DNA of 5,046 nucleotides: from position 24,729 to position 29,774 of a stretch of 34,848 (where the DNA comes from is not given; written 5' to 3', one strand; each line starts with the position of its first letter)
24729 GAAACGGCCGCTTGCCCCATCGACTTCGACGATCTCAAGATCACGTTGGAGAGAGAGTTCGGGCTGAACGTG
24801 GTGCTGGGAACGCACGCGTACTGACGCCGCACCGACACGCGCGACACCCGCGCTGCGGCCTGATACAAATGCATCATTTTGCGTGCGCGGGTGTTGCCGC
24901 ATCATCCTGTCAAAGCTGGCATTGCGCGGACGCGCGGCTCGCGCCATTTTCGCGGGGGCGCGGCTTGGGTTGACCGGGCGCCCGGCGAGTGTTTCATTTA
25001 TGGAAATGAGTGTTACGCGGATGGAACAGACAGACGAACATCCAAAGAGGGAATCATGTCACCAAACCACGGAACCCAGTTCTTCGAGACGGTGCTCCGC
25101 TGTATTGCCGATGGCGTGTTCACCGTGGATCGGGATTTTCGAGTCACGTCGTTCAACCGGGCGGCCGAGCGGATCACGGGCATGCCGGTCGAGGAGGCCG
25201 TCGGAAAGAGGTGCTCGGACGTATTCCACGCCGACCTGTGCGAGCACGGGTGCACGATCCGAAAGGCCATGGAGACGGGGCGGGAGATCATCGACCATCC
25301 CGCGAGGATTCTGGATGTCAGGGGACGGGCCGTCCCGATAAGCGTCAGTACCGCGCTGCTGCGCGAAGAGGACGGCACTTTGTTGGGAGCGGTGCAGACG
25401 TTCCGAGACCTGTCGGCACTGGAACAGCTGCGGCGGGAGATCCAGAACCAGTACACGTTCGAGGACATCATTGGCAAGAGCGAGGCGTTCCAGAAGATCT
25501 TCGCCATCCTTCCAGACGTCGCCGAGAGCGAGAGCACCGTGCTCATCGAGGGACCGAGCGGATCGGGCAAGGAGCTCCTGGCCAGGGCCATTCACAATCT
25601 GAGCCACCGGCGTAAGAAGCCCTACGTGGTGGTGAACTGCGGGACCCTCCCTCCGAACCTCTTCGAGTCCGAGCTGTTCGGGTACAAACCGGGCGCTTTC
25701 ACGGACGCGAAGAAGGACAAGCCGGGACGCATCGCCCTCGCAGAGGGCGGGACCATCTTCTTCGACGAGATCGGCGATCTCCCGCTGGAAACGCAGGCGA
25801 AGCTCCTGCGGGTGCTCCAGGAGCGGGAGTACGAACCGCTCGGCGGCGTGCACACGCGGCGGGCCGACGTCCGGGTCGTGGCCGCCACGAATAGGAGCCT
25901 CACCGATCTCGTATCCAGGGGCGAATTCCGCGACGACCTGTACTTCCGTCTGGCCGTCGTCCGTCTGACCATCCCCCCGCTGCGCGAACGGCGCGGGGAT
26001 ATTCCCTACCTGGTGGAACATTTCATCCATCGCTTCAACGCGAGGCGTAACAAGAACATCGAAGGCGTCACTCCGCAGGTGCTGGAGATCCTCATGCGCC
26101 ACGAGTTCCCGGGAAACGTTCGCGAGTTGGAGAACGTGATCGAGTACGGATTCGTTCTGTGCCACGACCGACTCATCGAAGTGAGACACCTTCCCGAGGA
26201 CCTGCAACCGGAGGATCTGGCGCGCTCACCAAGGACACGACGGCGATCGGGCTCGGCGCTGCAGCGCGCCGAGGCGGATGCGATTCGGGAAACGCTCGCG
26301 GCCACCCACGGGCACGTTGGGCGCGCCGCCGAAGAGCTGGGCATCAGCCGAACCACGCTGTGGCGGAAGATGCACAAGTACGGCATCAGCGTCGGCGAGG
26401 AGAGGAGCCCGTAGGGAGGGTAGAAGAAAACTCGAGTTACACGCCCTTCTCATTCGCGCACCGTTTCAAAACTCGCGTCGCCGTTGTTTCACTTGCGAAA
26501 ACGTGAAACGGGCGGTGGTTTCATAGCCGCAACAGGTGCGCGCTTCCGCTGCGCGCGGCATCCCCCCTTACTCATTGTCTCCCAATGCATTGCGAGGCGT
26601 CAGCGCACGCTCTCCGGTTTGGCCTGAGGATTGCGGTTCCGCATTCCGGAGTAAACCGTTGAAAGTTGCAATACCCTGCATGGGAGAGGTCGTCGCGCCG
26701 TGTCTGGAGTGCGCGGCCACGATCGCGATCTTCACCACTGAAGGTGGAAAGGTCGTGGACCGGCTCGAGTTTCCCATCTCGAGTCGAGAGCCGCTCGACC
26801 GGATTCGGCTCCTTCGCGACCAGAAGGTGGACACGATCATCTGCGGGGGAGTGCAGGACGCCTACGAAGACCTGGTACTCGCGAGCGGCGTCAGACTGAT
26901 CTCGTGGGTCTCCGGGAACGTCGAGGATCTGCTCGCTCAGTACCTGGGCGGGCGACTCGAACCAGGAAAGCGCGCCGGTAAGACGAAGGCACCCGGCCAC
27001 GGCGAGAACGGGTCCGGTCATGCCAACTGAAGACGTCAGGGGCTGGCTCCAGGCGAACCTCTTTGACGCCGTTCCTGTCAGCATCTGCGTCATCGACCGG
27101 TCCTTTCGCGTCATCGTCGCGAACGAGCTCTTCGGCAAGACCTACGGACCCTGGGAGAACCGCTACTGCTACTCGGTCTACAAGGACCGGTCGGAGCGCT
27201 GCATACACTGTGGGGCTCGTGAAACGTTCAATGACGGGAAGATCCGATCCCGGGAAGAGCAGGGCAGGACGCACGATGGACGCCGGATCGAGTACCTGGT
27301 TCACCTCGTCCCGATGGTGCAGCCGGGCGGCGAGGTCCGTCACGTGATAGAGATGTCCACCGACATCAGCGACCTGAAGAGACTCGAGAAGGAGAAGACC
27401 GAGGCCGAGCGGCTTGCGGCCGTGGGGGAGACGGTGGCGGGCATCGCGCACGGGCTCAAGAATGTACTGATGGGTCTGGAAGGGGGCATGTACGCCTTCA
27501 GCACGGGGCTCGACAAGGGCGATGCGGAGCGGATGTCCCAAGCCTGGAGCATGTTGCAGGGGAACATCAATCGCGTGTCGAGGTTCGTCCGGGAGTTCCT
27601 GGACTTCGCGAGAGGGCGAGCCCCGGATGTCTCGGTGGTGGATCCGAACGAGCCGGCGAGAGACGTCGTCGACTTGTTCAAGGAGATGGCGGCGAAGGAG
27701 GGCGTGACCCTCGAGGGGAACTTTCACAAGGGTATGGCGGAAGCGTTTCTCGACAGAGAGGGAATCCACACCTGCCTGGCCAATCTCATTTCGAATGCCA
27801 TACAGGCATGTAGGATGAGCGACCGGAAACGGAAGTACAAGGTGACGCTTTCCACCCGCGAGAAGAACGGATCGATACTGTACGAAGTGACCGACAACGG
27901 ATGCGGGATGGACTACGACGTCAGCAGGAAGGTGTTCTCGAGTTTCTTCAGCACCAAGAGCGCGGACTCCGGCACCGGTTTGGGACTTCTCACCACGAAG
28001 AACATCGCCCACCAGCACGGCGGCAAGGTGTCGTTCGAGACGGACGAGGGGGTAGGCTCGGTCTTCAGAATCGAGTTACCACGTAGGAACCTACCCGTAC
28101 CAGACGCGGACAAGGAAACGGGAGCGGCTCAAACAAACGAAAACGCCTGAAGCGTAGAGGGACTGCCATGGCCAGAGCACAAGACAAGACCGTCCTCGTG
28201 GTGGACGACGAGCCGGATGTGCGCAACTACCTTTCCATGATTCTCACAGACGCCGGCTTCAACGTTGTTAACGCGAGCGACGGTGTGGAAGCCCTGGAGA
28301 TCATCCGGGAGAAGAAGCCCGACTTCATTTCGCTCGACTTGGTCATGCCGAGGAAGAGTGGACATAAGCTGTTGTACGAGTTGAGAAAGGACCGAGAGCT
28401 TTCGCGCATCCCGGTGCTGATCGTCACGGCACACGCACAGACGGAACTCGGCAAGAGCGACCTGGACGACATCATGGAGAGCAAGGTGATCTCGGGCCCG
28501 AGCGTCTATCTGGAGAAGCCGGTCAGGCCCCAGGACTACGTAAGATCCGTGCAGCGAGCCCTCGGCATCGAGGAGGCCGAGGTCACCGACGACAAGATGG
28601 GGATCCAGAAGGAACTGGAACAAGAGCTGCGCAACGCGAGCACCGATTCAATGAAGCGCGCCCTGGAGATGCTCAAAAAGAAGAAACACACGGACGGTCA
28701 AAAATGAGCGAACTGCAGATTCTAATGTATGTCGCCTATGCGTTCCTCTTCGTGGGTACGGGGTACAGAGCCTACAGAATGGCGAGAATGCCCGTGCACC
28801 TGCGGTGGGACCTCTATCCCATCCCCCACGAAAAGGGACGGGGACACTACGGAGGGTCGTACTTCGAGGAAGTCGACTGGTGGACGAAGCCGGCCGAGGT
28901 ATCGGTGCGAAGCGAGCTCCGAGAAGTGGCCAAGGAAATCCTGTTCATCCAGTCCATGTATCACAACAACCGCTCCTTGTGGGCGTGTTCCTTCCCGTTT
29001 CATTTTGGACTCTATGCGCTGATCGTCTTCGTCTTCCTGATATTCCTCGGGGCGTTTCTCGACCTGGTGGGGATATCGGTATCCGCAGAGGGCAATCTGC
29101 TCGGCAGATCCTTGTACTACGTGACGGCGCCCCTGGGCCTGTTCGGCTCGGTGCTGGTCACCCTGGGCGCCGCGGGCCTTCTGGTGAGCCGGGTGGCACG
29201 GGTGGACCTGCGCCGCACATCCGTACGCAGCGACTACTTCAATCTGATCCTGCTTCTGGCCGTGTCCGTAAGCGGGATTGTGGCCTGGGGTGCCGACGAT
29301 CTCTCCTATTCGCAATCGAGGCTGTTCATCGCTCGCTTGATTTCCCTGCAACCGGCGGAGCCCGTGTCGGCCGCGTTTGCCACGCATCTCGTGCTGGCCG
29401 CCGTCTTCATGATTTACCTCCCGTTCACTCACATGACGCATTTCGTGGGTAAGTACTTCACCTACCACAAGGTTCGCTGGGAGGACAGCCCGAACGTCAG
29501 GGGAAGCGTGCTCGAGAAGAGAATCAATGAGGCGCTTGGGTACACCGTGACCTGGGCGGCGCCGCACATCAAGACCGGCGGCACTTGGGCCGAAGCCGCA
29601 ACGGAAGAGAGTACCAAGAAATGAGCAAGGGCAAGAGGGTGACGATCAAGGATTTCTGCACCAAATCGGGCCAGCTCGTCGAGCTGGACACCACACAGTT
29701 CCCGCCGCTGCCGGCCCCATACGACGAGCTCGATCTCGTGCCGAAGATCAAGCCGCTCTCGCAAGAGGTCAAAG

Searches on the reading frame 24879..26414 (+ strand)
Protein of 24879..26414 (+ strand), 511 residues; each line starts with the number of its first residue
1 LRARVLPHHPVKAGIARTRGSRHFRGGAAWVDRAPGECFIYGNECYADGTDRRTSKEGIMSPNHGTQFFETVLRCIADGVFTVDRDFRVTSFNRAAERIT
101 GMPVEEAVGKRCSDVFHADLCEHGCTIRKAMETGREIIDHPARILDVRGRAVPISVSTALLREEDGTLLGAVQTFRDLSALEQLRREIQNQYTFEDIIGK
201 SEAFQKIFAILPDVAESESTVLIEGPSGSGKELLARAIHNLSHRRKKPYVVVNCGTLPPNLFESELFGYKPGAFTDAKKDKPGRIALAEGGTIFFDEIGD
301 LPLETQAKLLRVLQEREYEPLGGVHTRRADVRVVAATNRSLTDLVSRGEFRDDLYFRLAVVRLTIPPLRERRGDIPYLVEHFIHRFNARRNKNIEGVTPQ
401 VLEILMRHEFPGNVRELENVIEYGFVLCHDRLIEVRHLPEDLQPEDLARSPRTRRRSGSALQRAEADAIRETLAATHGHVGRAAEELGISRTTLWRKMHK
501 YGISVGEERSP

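Call 59: search_protein_families(library=pfam, proteins=[window:24879-26414:+], max_evalue=0.0001)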
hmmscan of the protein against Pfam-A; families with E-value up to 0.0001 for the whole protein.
window:24879-26414:+ (511 aa): 12 families
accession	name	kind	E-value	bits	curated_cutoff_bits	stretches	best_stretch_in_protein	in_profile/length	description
PF00158.32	Sigma54_activat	-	6.7e-66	221.6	20.2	1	197-363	1-167/168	Sigma-54 interaction domain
PF25601.1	AAA_lid_14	-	1.7e-27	95.5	27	1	369-449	1-81/87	AAA+ ATPase lid domain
PF14532.12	Sigma54_activ_2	-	1.1e-22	81.1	25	1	198-368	1-138/138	Sigma-54 interaction domain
PF08448.16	PAS_4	-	2.3e-14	54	23.1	1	77-181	5-108/110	PAS fold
PF02954.25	HTH_8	-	3.7e-14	52.6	22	1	463-501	4-42/42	Bacterial regulatory protein, Fis family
PF13426.13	PAS_9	-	7.6e-14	52.3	27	1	78-179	2-102/103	PAS domain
PF00989.32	PAS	-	7e-13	49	22.6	1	68-177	2-112/113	PAS fold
PF07728.20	AAA_5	-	1.5e-10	41.6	22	1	221-339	2-123/139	AAA domain (dynein-related subfamily)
PF13188.13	PAS_8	-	1.3e-06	28.5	21.8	1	68-121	2-55/65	PAS domain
PF18024.7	HTH_50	-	8.4e-06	25.8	27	1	476-504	22-50/50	Helix-turn-helix domain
PF01078.27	Mg_chelatase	-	1.6e-05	24.8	20.3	0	278-316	95-133/207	Magnesium chelatase, subunit ChlI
PF00004.35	AAA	-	4.2e-05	24.4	21.2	1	221-341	1-114/131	ATPase family associated with various cellular activities (AAA)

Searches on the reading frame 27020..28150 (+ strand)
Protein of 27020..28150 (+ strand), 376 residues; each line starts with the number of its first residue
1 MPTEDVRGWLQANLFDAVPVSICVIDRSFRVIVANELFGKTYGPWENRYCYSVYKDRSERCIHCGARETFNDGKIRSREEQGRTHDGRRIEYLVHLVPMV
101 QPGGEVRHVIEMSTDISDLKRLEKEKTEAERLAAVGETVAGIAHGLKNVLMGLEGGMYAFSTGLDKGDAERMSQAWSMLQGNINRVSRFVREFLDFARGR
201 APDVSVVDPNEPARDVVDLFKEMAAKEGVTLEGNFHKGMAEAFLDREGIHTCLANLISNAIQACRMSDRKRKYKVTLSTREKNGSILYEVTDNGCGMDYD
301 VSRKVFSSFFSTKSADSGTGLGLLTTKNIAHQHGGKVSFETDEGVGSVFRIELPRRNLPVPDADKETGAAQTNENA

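Call 59: search_protein_families(library=pfam, proteins=[window:27020-28150:+], max_evalue=0.0001)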
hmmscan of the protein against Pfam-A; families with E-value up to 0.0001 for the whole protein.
window:27020-28150:+ (376 aa): 4 families
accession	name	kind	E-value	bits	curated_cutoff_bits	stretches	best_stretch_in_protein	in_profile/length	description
PF02518.31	HATPase_c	-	1e-21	77.9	26.4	1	245-356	2-110/111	Histidine kinase-, DNA gyrase B-, and HSP90-like ATPase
PF08448.16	PAS_4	-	2.3e-10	41.1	23.1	1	15-121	1-110/110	PAS fold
PF14501.12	HATPase_c_5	-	1.1e-08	35.3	22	1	248-344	5-93/102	GHKL domain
PF13426.13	PAS_9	-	1.6e-07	32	27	1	19-118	1-103/103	PAS domain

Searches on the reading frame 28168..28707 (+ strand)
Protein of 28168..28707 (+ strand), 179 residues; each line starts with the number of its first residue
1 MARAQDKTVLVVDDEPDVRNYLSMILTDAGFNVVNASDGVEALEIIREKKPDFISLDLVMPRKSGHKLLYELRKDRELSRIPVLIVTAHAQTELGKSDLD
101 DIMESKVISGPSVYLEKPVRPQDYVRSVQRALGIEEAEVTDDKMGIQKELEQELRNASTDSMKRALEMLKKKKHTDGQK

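Call 59: search_protein_families(library=pfam, proteins=[window:28168-28707:+], max_evalue=0.0001)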
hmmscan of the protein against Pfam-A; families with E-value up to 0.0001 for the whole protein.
window:28168-28707:+ (179 aa): 1 family
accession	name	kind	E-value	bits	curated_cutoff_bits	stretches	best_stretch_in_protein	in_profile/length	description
PF00072.30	Response_reg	-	2.2e-22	79.8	30.2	1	9-99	1-89/111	Response regulator receiver domain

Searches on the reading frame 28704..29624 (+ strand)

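Call 59: search_protein_families(library=pfam, proteins=[window:28704-29624:+], max_evalue=0.0001)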
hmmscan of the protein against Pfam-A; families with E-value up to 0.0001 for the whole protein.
window:28704-29624:+ (306 aa): 1 family
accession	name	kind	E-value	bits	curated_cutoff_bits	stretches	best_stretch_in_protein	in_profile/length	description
PF02665.19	Nitrate_red_gam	-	2.3e-11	44.2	22.9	1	86-254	38-206/217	Nitrate reductase gamma subunit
